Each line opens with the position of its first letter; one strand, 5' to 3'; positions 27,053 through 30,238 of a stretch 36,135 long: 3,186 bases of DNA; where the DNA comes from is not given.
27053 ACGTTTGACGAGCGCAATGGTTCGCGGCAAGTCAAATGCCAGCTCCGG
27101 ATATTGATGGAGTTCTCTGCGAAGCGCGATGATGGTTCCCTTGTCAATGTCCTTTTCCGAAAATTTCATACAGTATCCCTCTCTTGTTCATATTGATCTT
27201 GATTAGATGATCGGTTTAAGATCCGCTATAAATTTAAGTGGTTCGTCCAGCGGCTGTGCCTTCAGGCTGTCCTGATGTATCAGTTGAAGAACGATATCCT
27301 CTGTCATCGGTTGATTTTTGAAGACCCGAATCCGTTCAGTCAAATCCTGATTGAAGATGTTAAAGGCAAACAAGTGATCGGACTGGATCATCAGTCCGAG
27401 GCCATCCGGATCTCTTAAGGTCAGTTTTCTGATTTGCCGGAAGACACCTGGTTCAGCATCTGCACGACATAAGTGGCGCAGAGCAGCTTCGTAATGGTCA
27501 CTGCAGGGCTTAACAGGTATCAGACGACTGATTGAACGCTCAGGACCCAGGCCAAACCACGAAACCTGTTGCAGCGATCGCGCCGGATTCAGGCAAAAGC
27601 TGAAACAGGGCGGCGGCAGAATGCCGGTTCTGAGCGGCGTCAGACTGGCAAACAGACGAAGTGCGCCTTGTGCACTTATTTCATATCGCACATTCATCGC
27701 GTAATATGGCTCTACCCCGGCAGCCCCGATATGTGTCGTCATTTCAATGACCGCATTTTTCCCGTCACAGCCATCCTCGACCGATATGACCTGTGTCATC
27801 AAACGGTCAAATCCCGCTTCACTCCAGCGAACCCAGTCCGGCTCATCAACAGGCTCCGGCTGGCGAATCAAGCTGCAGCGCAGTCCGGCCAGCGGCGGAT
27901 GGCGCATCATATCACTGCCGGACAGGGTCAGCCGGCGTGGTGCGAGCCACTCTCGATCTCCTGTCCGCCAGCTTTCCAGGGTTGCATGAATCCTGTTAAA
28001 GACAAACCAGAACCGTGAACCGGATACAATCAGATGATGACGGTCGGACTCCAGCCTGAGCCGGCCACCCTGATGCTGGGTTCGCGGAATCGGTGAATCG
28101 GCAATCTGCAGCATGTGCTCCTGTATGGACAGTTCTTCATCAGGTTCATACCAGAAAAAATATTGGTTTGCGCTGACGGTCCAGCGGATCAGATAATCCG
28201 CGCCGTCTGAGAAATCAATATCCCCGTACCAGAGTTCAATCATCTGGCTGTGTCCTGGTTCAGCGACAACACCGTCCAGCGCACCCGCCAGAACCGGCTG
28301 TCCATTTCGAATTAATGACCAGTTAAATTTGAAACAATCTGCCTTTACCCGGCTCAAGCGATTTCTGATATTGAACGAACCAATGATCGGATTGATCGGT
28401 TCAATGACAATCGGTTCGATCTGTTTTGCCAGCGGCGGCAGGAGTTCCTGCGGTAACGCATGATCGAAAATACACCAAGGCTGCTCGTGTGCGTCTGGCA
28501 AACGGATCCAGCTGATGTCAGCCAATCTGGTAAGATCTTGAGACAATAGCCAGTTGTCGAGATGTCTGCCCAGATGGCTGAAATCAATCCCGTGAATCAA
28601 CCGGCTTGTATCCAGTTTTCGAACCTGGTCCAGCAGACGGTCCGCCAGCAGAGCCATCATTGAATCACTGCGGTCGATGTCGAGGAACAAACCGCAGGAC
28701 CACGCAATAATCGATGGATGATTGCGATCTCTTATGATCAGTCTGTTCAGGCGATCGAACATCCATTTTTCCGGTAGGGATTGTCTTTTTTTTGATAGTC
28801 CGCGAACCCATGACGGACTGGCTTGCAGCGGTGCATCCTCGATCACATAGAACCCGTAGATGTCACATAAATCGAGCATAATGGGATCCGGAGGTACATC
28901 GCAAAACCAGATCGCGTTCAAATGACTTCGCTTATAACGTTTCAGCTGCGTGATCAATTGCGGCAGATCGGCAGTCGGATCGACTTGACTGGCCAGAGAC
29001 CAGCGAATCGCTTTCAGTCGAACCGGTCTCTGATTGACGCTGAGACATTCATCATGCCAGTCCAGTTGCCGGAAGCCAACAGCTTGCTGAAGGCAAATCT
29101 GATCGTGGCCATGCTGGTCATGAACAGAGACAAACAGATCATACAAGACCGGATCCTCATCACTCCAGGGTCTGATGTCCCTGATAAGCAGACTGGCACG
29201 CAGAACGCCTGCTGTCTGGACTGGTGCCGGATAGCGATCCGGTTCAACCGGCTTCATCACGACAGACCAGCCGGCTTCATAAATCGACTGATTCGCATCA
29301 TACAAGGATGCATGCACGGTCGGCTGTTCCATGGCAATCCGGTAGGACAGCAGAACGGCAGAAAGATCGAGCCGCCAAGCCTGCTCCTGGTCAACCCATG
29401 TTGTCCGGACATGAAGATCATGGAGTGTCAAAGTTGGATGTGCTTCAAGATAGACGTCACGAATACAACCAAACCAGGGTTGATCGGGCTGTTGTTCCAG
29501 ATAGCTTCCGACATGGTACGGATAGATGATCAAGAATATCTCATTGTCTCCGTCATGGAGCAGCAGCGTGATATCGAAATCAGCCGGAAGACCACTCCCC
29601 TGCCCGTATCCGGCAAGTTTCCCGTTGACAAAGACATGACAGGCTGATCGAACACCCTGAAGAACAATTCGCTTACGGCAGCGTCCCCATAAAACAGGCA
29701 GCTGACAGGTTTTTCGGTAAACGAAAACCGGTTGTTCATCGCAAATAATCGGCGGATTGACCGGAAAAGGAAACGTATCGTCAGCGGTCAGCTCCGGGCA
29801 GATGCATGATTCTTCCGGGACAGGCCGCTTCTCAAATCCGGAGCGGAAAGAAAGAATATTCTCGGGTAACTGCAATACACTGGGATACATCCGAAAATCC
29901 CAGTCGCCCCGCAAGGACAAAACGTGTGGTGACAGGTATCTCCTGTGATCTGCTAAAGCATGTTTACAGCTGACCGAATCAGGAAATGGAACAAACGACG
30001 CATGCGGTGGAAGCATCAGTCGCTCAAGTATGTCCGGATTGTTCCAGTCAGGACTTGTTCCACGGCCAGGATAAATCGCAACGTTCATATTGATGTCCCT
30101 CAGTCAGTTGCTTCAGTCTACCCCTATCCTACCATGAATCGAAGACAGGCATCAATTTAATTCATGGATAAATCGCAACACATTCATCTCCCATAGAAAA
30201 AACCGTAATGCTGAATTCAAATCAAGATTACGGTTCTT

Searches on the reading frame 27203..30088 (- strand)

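Call 4: search_protein_families(library=pfam, proteins=[window:27203-30088:-], max_evalue=1)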
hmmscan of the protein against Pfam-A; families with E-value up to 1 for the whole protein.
window:27203-30088:- (961 aa): 6 families
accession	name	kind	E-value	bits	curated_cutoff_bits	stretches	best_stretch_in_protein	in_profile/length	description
PF02837.24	Glyco_hydro_2_N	-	7.4e-17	62.2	28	1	58-217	3-168/169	Glycosyl hydrolases family 2, sugar binding domain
PF02836.23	Glyco_hydro_2_C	-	3.4e-16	59.7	21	1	346-499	5-159/302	Glycosyl hydrolases family 2, TIM barrel domain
PF02929.23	Bgal_small_N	-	1.8e-08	34.8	25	1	690-851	2-136/248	Beta galactosidase small chain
PF00703.27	Glyco_hydro_2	-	1.7e-06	29.2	23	1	222-340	3-109/109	Glycosyl hydrolases family 2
PF16353.11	LacZ_4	-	0.00012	22.7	27.3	1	572-657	1-83/87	Beta-galactosidase, domain 4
PF22666.2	Glyco_hydro_2_N2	-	0.0023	18.4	27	1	122-205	50-135/167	Glycosyl hydrolase 2 galactose-binding domain-like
